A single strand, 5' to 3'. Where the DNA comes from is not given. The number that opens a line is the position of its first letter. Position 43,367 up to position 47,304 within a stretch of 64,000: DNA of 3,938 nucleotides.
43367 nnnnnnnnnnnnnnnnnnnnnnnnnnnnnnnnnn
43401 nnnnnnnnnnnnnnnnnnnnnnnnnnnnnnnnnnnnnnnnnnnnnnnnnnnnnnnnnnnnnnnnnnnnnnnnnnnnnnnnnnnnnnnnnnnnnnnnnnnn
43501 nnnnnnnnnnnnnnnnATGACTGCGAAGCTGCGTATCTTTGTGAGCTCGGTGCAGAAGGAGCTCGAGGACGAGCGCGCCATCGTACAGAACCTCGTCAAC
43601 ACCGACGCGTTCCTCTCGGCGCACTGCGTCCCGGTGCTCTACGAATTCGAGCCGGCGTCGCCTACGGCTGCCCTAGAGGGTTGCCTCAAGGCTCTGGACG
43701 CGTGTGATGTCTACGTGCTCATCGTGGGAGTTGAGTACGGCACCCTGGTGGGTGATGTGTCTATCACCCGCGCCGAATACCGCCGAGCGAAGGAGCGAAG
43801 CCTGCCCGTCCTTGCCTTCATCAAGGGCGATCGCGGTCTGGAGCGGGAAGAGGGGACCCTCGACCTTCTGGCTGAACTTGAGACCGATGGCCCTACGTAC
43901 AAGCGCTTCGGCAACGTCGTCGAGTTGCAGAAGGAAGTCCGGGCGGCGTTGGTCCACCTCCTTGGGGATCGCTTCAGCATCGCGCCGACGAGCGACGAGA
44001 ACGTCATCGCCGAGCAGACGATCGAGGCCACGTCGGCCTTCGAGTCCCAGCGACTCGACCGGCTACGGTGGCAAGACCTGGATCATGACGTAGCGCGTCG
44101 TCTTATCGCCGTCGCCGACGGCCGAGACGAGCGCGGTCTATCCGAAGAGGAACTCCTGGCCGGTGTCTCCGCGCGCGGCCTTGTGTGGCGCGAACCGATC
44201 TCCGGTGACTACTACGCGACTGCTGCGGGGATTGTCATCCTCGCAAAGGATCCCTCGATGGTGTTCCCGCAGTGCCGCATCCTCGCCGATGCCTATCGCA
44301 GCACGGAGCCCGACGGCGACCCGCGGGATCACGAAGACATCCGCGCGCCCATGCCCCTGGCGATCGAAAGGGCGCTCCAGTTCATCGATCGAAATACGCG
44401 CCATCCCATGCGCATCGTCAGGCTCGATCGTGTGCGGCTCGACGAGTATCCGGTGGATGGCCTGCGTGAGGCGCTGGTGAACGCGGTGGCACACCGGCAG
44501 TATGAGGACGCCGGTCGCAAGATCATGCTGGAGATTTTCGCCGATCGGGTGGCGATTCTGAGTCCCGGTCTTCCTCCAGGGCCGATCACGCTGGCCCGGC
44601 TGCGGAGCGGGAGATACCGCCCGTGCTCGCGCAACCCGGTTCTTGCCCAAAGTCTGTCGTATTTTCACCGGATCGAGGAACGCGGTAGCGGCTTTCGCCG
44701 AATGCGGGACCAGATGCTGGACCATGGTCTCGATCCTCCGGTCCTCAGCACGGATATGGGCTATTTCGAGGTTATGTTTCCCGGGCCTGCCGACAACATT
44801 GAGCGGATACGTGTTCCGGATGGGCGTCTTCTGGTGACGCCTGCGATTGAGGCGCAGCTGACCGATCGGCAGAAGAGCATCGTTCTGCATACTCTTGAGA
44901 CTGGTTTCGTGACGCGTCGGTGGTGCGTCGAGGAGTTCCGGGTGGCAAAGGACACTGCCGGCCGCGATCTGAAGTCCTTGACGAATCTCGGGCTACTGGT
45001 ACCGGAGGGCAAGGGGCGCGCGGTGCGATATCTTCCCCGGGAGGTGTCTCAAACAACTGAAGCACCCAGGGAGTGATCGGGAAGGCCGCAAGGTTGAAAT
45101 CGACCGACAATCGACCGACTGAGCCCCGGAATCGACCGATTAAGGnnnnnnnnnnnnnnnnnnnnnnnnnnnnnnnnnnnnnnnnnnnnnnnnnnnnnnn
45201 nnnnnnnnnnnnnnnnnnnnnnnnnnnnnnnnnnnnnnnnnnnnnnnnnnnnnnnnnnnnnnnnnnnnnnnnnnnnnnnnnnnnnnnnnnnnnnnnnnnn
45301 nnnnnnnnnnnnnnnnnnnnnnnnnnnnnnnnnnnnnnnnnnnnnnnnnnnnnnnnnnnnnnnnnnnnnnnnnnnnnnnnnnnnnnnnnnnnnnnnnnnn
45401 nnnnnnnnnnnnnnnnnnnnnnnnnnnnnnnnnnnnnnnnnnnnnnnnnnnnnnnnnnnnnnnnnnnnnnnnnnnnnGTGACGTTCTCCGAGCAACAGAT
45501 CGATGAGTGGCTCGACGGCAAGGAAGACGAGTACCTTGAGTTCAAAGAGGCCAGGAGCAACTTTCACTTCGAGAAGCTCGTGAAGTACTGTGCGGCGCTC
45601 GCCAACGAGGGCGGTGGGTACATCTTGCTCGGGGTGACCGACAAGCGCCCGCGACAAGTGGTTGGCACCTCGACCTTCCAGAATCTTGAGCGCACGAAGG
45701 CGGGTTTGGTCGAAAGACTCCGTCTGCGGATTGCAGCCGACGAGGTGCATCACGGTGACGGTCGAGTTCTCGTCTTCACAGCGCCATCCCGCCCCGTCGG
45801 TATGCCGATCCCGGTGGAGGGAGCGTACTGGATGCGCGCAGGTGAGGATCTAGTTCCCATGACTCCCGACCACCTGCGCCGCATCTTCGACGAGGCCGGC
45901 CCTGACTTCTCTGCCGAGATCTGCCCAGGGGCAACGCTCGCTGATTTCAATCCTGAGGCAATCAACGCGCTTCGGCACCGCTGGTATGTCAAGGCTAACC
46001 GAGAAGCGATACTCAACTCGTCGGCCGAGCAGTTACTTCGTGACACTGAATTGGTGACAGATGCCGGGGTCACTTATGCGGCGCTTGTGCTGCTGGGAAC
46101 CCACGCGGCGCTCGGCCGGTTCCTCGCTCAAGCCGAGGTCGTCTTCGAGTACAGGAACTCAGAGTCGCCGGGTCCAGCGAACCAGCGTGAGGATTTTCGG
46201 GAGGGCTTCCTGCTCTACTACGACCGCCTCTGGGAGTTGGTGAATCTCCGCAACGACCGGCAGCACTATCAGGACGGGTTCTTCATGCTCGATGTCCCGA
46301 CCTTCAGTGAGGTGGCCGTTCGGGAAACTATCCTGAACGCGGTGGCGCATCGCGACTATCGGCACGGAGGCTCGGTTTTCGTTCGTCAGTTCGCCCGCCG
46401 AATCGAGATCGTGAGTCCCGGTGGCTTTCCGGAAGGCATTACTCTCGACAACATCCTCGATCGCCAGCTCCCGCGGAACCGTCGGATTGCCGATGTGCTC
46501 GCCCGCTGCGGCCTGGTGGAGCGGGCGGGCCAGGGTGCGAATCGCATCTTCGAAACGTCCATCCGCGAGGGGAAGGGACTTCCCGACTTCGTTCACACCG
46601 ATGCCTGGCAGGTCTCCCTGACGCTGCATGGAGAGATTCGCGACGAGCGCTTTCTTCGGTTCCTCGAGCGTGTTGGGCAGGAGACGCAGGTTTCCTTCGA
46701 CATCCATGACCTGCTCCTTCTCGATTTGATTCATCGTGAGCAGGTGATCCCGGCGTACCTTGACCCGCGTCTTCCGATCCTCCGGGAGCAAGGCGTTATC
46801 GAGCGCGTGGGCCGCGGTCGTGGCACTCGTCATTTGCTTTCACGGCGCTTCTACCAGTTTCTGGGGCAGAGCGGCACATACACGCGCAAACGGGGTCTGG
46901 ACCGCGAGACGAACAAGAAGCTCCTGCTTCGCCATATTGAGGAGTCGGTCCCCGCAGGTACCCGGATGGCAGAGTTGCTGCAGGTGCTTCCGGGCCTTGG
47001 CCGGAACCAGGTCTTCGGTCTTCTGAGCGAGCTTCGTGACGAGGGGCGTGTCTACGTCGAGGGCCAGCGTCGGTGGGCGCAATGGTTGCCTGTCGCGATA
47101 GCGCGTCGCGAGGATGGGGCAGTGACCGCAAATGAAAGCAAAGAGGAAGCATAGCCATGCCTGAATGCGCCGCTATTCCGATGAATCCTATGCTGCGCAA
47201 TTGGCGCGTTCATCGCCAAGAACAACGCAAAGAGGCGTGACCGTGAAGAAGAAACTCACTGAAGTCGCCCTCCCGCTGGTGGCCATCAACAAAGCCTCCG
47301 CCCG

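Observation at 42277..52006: Tandem array of four COG2865 (AlbA_2/Schlafen-like + HATPase_c_4 + wHTH) paralogs, each preceded by a duplicated 5' piece of the downstream methyltransferase gene; one also carries a 3' piece of the SNF2 helicase gene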

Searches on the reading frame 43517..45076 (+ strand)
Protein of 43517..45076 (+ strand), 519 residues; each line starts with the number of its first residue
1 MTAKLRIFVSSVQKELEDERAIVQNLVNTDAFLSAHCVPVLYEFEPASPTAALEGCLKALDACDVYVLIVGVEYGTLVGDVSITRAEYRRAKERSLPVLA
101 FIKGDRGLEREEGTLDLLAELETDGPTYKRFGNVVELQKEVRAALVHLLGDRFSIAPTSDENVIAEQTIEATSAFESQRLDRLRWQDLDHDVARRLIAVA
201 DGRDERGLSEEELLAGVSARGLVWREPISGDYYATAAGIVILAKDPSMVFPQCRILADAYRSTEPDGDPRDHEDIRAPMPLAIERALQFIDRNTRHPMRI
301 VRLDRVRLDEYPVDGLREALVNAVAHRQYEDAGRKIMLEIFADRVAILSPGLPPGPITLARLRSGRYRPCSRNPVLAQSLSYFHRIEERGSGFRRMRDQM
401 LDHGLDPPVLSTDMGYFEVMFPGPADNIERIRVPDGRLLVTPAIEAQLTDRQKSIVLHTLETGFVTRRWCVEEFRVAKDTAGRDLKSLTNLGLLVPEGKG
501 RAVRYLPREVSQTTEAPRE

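Call 5: search_protein_families(library=pfam, proteins=[window:43517-45076:+], max_evalue=0.01)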
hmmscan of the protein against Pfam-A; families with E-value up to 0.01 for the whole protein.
window:43517-45076:+ (519 aa): 3 families
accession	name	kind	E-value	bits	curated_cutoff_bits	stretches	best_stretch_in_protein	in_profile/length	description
PF13749.12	HATPase_c_4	-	1.4e-22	80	26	1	333-421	1-89/89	Putative ATP-dependent DNA helicase recG C-terminal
PF13271.11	DUF4062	-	1.1e-18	67.6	24.7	1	6-91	1-82/82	Domain of unknown function (DUF4062)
PF08220.18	HTH_DeoR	-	0.009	16.2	21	0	451-494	1-44/57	DeoR-like helix-turn-helix domain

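Call 7: search_protein_families(library=padloc, proteins=[window:43517-45076:+], max_evalue=0.001)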
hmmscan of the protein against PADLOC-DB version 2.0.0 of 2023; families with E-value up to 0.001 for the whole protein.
window:43517-45076:+ (519 aa): 2 families
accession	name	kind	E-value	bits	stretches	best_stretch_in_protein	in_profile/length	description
PDLC02394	pAgo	-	1.1e-08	31.3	1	174-409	176-422/1121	-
PDLC02402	Aga_SIR2-PNTD1-PNTD2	-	1.4e-05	21.4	1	231-351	368-481/876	Class I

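Call 60: find_related_loci(query=window:43517-45076:+, collection=metagenome_contigs, flank=4000)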
Query window:43517-45076:+ (519 aa) in metagenome_contigs; peptide patterns used: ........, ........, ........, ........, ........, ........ (x = any residue, [..] = any of these).
477 stretches matched a pattern; 326 encode a relative of the query (tblastn E <= 1e-3); the best 80 are kept; 80 distinct loci.
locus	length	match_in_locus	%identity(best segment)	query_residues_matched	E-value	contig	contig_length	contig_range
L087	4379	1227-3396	87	1-513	0e+0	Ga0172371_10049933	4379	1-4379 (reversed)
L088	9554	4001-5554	77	1-517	0e+0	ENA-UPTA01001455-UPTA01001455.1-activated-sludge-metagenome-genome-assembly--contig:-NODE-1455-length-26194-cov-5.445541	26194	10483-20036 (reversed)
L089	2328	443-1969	77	1-509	0e+0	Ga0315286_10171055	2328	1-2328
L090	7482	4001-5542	75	1-514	0e+0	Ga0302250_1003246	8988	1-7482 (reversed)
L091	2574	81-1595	77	1-505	0e+0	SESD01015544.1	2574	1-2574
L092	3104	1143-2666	76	1-508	0e+0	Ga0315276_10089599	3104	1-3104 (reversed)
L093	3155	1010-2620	74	1-514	0e+0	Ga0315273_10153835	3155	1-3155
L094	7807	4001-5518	75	1-506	0e+0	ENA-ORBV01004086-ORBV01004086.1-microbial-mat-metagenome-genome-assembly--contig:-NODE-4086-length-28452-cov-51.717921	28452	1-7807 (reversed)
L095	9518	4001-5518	77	1-506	0e+0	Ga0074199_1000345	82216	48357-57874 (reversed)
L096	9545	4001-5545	75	1-515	0e+0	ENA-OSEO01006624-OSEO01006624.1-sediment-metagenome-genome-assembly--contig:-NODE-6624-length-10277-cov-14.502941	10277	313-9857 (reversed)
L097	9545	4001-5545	75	1-515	0e+0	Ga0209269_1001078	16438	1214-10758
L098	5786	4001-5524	76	1-508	0e+0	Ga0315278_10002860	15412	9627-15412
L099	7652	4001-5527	75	1-509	0e+0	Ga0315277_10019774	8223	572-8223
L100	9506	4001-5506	76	5-506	0e+0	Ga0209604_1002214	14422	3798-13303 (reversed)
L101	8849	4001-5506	76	5-506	0e+0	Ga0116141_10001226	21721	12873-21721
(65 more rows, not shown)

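Call 67: search_solved_structures(query=window:43517-45076:+, max_evalue=0.01)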
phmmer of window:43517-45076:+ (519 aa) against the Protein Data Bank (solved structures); distinct sequences matched with E-value up to 0.01: 2.
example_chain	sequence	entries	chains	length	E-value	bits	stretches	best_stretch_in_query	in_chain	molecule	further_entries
10wc_A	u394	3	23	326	1.1e-05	27.5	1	4-107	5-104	KpSwz DUF4062 | KpSwz | KpSwz TIR/DUF4062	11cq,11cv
3lmm_A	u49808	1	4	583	0.00027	23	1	284-460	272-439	Uncharacterized protein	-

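Call 77: find_homologous_proteins(query=window:43517-45076:+, max_evalue=1e-20)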
Query window:43517-45076:+ (519 aa): 1438 proteins with E <= 1e-20 among 8000 candidates; the best 120 are listed.
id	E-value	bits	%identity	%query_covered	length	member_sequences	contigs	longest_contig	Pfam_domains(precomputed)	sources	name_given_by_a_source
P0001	0.0e+0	1156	100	100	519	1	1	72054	PF13749.13,PF13271.12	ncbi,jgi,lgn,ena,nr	ncbi:MAG: helix-turn-helix domain-containing protein [Actinobacteria bacterium]|nr:helix-turn-helix 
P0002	2.1e-289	978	88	98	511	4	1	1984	PF13749.13,PF22168.3,PF13271.12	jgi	jgi:ATP-dependent DNA helicase RecG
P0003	1.6e-279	946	82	99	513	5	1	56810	PF13749.13,PF13271.12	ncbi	ncbi:MAG: ATP-binding protein [Thermoleophilia bacterium]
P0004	3.8e-276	935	82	98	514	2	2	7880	PF13749.13,PF13271.12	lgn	-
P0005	1.1e-273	927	82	98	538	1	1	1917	PF13749.13,PF22168.3,PF13271.12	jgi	jgi:ATP-dependent DNA helicase RecG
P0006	8.9e-267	904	80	97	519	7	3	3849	PF13749.13,PF13271.12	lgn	-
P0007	1.4e-266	903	77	99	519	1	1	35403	PF13749.13,PF13271.12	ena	-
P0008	9.0e-266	900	77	99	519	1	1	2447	PF13749.13,PF13271.12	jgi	jgi:predicted HTH transcriptional regulator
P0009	6.9e-264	894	77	99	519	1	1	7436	PF13749.13,PF13271.12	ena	-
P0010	1.8e-263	893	76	100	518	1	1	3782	PF13749.13,PF13271.12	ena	-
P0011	2.3e-263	893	76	99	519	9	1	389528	PF13749.13,PF13271.12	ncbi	-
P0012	5.5e-263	891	77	100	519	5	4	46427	PF13749.13,PF13271.12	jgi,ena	-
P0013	1.0e-262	890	74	99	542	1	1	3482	PF13749.13,PF13271.12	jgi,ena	-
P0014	1.4e-262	890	77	99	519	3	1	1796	PF13749.13,PF13271.12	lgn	-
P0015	1.8e-262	890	77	99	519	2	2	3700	PF13749.13,PF13271.12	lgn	-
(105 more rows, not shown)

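Call 79: find_encoding_contigs(protein=P0003, flank=10000, max_places=3)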
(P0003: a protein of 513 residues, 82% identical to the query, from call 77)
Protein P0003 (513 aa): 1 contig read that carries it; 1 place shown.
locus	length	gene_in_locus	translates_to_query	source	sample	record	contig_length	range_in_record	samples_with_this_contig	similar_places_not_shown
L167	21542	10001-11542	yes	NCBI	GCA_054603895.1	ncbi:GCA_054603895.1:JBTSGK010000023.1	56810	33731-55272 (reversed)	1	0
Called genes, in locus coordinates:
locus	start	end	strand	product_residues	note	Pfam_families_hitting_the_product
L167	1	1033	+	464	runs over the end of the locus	PF07690:MFS_1, PF11700:ATG22, PF01306:LacY_symp (weak), PF07690:MFS_1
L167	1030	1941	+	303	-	PF01904:DUF72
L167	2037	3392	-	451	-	PF00291:PALP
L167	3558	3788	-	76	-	-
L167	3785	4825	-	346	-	PF13310:Virulence_RhuM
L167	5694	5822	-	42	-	-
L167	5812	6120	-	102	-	-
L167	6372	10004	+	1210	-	PF00176:SNF2-rel_dom, PF00270:DEAD, PF04851:ResIII, PF00271:Helicase_C, PF13020:NOV_C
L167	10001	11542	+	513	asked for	PF13271:DUF4062, PF13749:HATPase_c_4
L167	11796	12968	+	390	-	PF04326:SLFN_AlbA_2, PF13749:HATPase_c_4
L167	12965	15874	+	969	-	PF06634:DUF1156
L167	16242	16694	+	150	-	-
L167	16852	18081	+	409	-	PF01555:N6_N4_Mtase (faint)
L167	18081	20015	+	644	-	PF01935:DUF87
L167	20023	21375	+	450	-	-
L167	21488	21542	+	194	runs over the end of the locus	PF08937:ThsB_TIR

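Call 87: predict_structure(alignment_id=A3)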
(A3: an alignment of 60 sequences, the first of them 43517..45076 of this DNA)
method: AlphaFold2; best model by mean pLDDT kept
length: 519 residues; sequences in the alignment: 60
mean_pLDDT: 69.1   pTM: 0.40
mean pLDDT of the five models: 69.1, 66.2, 62.2, 58.6, 56.4
residues with pLDDT >= 90: 95; 70-90: 173; 50-70: 124; < 50: 127
segments of 3 or more residues with pLDDT < 50: 171-179, 249-277, 313-316, 326-330, 368-371, 373-379, 383-437, 511-519
pLDDT, mean of each block of 10 residues (from residue 1): 80 74 79 89 66 88 93 86 91 93 86 91 87 85 93 88 71 42 83 75 79 83 77 71 63 42 36 48 63 59 57 49 48 59 63 62 55 48 44 43 45 35 41 48 74 88 90 91 89 84 79 36
secondary structure, 60 per line:
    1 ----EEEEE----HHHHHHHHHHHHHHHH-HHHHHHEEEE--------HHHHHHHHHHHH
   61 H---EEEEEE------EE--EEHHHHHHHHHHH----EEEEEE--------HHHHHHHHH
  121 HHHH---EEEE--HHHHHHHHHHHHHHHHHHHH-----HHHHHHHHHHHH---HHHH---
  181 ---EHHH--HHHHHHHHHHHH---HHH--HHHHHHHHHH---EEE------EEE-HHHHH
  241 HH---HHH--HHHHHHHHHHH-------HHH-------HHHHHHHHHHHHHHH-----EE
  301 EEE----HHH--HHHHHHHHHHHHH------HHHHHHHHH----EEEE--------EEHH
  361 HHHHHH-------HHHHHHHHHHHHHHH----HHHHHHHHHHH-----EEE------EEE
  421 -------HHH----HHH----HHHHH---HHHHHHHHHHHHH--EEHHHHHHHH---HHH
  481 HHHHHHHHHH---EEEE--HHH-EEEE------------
elements in order: E5-9 H14-29 H31-36 E37-40 H49-61 E65-70 H83-93 E98-103 H112-124 E128-131 H134-153 H159-170 H174-177 H190-201 H210-219 E223-225 E232-234 H236-242 H251-261 H279-293 E299-303 H313-325 H332-340 E345-348 H359-366 H374-388 H393-403 E409-411 E418-420 H442-446 H450-462 H467-474 H478-490 E494-497 E504-507

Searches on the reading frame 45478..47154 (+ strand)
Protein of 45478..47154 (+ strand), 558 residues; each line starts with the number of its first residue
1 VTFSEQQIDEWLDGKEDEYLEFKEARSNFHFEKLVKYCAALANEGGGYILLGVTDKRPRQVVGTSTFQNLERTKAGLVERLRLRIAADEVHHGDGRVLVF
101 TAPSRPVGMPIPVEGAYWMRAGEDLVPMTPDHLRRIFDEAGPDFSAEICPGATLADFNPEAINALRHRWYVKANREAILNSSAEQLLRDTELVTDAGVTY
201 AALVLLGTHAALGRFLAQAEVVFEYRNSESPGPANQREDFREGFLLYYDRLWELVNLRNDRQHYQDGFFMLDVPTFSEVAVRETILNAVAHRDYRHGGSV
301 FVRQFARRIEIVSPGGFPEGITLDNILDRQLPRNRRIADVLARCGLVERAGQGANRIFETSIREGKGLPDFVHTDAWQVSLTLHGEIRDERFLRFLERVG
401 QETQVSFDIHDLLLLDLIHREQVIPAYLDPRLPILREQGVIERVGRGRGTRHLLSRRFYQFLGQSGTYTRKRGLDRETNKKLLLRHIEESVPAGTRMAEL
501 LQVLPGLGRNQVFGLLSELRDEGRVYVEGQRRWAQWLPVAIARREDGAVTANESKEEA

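Call 5: search_protein_families(library=pfam, proteins=[window:45478-47154:+], max_evalue=0.01)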
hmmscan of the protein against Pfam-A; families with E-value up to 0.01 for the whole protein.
window:45478-47154:+ (558 aa): 2 families
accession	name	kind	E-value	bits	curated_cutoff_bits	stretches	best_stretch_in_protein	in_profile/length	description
PF13749.12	HATPase_c_4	-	8.5e-15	55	26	1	297-375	1-82/89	Putative ATP-dependent DNA helicase recG C-terminal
PF04326.19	SLFN_AlbA_2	-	1.5e-11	45.3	25.3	1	16-128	1-117/118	Schlafen, AlbA_2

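Call 7: search_protein_families(library=padloc, proteins=[window:45478-47154:+], max_evalue=0.001)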
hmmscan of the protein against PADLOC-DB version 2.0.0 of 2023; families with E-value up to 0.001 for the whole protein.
window:45478-47154:+ (558 aa): 3 families
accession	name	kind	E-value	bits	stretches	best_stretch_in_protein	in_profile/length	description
PDLC02402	Aga_SIR2-PNTD1-PNTD2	-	2.6e-10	37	1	194-322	367-488/876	Class I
PDLC02418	Aga_SIR2-Kinase-PNTD1-PNTD2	-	2e-08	30.9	1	245-322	290-366/756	Class I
PDLC02394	pAgo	-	3.2e-06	23.2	1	263-342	303-388/1121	-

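Call 41: find_encoding_contigs(protein=window:45478-47154:+, flank=10000, max_places=10)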
Protein window:45478-47154:+ (558 aa): 3 contigs read that carry it; 3 places shown.
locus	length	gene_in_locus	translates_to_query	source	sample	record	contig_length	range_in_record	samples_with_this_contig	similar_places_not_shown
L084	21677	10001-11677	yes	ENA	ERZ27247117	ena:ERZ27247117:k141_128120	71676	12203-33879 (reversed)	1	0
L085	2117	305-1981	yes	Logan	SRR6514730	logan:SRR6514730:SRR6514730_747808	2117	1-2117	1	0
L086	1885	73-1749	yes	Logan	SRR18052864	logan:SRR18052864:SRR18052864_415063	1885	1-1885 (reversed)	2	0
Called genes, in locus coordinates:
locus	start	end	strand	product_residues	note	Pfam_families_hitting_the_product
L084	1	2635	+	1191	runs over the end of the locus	PF00176:SNF2-rel_dom, PF00270:DEAD, PF04851:ResIII, PF00271:Helicase_C, PF13020:NOV_C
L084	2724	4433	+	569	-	PF02463:SMC_N (faint), PF13175:AAA_15, PF13476:AAA_23 (weak), PF13304:AAA_21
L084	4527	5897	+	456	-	PF02463:SMC_N, PF13175:AAA_15, PF13476:AAA_23, PF13175:AAA_15, PF13304:AAA_21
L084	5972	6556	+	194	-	-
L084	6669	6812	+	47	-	-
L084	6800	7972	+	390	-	PF04326:SLFN_AlbA_2, PF13749:HATPase_c_4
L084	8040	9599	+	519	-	PF13271:DUF4062, PF13749:HATPase_c_4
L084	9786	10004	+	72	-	-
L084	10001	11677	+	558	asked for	PF04326:SLFN_AlbA_2, PF13749:HATPase_c_4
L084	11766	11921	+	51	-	PF06634:DUF1156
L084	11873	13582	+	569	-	PF04326:SLFN_AlbA_2, PF13749:HATPase_c_4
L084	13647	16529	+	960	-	PF06634:DUF1156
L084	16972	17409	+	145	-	-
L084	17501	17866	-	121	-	-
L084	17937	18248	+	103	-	-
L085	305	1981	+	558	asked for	PF04326:SLFN_AlbA_2, PF13749:HATPase_c_4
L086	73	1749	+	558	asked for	PF04326:SLFN_AlbA_2, PF13749:HATPase_c_4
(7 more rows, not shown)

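Call 66: search_solved_structures(query=window:45478-47154:+, max_evalue=0.01)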
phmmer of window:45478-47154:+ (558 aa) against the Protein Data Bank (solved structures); distinct sequences matched with E-value up to 0.01: 3.
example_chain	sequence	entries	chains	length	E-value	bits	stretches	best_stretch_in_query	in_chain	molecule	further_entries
3lmm_A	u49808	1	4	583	3.8e-20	75.4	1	32-372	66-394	Uncharacterized protein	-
9erd_A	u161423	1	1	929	0.0038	19.3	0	10-65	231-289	Schlafen family member 11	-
7zel_A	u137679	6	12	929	0.0038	19.3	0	10-65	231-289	Schlafen family member 11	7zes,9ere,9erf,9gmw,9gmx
